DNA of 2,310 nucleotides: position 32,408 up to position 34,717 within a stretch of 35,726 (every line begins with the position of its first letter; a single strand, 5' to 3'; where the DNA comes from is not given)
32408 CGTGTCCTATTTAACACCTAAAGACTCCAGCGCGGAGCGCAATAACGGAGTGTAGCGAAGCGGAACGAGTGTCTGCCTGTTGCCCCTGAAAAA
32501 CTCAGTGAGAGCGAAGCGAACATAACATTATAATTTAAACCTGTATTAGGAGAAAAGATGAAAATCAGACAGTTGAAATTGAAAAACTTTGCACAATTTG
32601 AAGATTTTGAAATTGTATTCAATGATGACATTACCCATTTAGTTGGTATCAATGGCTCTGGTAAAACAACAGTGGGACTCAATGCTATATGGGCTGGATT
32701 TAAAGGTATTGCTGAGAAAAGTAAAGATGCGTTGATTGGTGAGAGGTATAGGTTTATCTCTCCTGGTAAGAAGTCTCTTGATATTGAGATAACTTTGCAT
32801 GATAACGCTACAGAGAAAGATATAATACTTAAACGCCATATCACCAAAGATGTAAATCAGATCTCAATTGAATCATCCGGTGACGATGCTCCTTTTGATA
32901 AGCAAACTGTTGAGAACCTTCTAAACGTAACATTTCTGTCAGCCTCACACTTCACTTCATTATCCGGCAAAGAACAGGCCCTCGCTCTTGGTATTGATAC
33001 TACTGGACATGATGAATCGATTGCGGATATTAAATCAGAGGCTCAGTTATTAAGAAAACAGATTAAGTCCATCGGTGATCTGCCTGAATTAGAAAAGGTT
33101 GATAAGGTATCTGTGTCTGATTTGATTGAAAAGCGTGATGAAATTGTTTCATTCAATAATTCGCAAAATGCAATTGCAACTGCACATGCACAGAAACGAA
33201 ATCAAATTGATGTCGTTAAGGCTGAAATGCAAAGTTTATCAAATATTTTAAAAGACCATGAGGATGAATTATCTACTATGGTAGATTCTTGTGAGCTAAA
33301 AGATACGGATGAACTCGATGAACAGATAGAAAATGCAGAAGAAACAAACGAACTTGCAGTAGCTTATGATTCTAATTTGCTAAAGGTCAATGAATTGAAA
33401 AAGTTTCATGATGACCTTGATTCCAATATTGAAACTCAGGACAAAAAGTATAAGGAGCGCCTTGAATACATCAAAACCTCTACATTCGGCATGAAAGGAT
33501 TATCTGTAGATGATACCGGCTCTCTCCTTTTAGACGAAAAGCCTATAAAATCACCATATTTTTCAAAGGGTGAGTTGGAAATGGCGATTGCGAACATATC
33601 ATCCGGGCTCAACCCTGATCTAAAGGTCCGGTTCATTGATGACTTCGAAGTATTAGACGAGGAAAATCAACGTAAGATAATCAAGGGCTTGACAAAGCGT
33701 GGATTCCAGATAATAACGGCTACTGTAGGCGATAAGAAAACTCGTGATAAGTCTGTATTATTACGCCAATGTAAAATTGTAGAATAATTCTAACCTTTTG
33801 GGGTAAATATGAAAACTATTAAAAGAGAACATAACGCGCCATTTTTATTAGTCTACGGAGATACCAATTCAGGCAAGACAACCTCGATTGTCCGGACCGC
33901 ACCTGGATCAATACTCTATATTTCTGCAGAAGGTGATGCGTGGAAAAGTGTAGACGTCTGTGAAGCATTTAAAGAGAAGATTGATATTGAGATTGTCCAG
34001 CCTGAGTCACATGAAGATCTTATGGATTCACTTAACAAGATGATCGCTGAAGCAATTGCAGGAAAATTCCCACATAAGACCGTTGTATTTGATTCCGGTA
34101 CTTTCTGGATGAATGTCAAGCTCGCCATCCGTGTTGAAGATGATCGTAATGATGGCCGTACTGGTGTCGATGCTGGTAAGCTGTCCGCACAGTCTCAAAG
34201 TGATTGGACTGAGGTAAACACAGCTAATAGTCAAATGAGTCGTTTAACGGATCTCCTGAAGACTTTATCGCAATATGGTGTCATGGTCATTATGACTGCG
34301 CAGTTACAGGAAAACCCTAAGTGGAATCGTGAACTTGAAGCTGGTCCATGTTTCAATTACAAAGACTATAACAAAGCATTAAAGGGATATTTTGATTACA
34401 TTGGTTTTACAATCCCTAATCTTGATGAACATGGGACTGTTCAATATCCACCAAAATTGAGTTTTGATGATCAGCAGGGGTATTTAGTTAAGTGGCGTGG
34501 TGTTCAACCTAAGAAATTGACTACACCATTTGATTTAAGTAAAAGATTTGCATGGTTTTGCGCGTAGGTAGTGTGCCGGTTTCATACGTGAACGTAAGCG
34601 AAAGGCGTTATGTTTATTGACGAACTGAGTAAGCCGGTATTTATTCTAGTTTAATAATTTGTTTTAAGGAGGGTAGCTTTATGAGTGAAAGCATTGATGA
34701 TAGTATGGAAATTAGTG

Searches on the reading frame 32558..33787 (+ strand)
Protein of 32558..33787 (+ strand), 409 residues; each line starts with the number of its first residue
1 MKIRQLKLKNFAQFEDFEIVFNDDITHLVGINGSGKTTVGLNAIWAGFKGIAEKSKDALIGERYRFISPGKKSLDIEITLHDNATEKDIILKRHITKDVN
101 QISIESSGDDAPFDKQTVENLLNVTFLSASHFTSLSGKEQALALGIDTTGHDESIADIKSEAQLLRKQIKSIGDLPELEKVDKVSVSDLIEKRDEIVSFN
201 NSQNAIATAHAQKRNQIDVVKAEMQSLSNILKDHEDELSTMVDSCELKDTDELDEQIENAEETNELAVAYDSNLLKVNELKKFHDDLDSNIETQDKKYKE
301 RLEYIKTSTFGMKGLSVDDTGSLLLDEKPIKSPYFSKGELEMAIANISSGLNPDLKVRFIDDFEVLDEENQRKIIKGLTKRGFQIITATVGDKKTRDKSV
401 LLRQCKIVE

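Call 37: search_protein_families(library=phrogs, proteins=[window:32558-33787:+], max_evalue=0.001)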
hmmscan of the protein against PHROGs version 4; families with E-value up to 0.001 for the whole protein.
window:32558-33787:+ (409 aa): 7 families
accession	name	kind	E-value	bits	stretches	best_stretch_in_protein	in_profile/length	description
phrog_1499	-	unknown function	1.4e-32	114.5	1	1-393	3-411/427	-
phrog_7507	-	unknown function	4.5e-09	37.1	1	1-299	2-337/483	-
phrog_8323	-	unknown function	1.9e-08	34.3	1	1-65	49-112/623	-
phrog_3940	-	unknown function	2.5e-07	30.9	1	2-84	4-89/537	-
phrog_9802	-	unknown function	5.1e-06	26.8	1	1-44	3-45/438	-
phrog_4747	-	unknown function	0.0003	21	1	1-246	1-255/610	-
phrog_25363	-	unknown function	0.00075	20.7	0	1-57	5-62/77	-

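Call 38: search_protein_families(library=pfam, proteins=[window:32558-33787:+], max_evalue=0.001)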
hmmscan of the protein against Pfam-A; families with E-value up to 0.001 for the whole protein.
window:32558-33787:+ (409 aa): 4 families
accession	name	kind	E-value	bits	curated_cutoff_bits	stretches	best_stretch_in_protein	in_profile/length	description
PF13175.12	AAA_15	-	8e-14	52.5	32.1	1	1-304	1-200/374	AAA ATPase domain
PF13476.12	AAA_23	-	1.9e-08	35.7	27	1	5-301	1-196/201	AAA domain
PF13514.12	AAA_27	-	2.7e-06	27.6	22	1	1-94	1-87/206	AAA domain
PF02463.25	SMC_N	-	0.00068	19.6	40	0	3-398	2-205/220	RecF/RecN/SMC N terminal domain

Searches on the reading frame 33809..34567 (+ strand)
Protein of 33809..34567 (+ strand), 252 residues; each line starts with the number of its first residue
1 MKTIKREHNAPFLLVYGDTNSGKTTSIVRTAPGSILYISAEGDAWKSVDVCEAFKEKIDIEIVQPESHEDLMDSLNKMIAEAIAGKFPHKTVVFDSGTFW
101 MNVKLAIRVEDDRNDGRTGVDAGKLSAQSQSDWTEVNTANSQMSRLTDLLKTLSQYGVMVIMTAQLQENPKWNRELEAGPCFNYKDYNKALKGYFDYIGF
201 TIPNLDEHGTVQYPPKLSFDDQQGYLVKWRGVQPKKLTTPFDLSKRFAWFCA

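Call 37: search_protein_families(library=phrogs, proteins=[window:33809-34567:+], max_evalue=0.001)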
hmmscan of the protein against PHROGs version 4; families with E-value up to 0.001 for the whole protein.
window:33809-34567:+ (252 aa): 2 families
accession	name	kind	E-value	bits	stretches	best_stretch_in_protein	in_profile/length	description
phrog_124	-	DNA, RNA and nucleotide metabolism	2.8e-15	57.6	1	7-207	40-213/382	Sak4-like ssDNA annealing protein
phrog_1366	-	unknown function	8.4e-07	29.8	1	5-165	9-156/307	-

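Call 38: search_protein_families(library=pfam, proteins=[window:33809-34567:+], max_evalue=0.001)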
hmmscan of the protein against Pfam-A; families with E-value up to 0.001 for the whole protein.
window:33809-34567:+ (252 aa): 1 family
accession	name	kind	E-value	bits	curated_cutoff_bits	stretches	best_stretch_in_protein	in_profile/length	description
PF13479.12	AAA_24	-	1.9e-07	31.6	27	1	13-201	5-168/195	AAA domain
